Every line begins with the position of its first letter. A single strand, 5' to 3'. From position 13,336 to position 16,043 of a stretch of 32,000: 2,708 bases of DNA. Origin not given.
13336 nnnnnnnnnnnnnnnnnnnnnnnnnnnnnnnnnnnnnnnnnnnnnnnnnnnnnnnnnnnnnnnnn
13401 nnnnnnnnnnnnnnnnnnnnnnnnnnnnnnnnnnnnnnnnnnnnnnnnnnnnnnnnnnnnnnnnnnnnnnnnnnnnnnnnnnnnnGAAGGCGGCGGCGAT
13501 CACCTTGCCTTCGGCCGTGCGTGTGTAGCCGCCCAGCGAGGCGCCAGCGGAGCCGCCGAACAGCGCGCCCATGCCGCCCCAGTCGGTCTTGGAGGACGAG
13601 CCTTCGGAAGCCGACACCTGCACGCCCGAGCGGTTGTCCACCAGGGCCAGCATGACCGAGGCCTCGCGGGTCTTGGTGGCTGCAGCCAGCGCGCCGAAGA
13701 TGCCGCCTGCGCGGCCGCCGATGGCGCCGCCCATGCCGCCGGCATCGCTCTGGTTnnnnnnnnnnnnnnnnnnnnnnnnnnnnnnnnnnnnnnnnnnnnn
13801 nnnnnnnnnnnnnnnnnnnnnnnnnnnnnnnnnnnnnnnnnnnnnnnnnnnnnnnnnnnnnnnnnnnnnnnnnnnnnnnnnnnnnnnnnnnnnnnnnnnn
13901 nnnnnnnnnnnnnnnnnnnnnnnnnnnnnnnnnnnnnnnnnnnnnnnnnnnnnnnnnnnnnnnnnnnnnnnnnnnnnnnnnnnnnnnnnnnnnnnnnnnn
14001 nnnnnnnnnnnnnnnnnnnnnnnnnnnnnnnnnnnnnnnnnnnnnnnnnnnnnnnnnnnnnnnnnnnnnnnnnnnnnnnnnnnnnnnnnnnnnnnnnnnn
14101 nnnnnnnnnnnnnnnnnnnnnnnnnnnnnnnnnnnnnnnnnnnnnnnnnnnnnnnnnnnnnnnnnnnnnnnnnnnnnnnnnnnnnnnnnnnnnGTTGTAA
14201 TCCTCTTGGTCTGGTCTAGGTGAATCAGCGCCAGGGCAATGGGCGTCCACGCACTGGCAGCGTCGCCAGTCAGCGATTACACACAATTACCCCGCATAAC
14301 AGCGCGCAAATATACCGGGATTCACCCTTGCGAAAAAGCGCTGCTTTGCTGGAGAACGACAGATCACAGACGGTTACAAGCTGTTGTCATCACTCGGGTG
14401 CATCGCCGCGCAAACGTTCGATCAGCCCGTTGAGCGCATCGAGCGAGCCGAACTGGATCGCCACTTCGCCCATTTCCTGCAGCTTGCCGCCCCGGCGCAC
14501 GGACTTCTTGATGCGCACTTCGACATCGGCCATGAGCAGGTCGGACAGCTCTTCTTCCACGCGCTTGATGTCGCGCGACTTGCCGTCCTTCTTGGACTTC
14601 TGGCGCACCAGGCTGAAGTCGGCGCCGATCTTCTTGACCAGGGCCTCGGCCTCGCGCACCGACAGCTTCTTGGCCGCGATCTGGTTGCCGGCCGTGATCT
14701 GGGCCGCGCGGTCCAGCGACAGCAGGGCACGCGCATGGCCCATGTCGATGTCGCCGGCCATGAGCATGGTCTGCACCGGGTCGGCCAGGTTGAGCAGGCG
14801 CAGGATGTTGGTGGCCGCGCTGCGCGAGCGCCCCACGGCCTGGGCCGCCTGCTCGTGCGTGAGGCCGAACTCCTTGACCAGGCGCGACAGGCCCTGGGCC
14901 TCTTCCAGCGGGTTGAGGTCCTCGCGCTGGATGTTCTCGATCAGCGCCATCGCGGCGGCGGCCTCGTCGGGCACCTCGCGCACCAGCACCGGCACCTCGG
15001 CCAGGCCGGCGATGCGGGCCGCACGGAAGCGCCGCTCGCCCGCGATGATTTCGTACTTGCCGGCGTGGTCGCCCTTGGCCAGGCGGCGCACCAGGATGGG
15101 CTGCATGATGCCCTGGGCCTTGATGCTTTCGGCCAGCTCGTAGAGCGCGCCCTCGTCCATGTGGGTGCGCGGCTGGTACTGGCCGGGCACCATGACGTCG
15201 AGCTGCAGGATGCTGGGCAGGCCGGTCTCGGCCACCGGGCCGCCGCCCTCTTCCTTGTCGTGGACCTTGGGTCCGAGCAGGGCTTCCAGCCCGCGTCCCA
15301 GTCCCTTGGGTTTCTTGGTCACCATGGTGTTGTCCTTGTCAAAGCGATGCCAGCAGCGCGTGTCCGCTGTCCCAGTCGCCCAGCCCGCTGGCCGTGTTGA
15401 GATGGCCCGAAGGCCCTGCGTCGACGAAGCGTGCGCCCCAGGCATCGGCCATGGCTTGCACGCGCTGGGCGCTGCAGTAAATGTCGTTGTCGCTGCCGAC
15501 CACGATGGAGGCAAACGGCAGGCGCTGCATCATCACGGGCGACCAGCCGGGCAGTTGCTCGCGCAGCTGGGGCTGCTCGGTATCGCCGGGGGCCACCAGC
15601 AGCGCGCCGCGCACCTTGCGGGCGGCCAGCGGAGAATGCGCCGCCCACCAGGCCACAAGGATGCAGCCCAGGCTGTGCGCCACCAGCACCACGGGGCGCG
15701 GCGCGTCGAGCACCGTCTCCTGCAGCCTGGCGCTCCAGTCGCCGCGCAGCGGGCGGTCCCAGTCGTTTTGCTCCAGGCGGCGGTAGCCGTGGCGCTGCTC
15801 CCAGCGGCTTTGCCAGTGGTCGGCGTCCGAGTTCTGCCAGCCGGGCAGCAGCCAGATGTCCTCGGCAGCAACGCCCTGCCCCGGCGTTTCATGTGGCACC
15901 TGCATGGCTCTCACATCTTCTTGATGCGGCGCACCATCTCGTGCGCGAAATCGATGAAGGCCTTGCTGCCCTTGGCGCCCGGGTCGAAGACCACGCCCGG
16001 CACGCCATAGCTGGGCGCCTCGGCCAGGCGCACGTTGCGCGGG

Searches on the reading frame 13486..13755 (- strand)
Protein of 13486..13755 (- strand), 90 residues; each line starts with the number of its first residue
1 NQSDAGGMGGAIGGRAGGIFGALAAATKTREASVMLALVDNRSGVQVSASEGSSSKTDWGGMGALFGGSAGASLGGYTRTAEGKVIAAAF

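Call 67: search_protein_families(library=pfam, proteins=[window:13486-13755:-], max_evalue=10)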
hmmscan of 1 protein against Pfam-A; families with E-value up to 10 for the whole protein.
seq(90 aa): 3 families
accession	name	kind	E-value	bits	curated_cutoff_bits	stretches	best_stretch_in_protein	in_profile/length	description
PF10247.14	Romo1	-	0.15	12.9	27.6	1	8-35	12-40/66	Reactive mitochondrial oxygen species modulator 1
PF13488.11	Gly-zipper_Omp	-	0.16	12.4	25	2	62-89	1-29/46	Glycine zipper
PF03840.19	SecG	-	6.7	7.3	29.2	1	3-37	22-57/70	Preprotein translocase SecG subunit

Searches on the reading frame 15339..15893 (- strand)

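Call 49: search_protein_families(library=pfam, proteins=[window:15339-15893:-], max_evalue=0.001)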
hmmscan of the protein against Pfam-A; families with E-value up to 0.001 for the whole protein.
window:15339-15893:- (184 aa): 3 families
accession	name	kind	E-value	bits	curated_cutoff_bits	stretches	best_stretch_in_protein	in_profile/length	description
PF06821.19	Ser_hydrolase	-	2.9e-54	184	22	1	15-182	3-171/172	Serine hydrolase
PF12697.13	Abhydrolase_6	-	1.2e-06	29.8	26.3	1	36-176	39-164/217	Alpha/beta hydrolase family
PF00561.26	Abhydrolase_1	-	2.2e-05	24.7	25.8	1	66-144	69-150/245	alpha/beta hydrolase fold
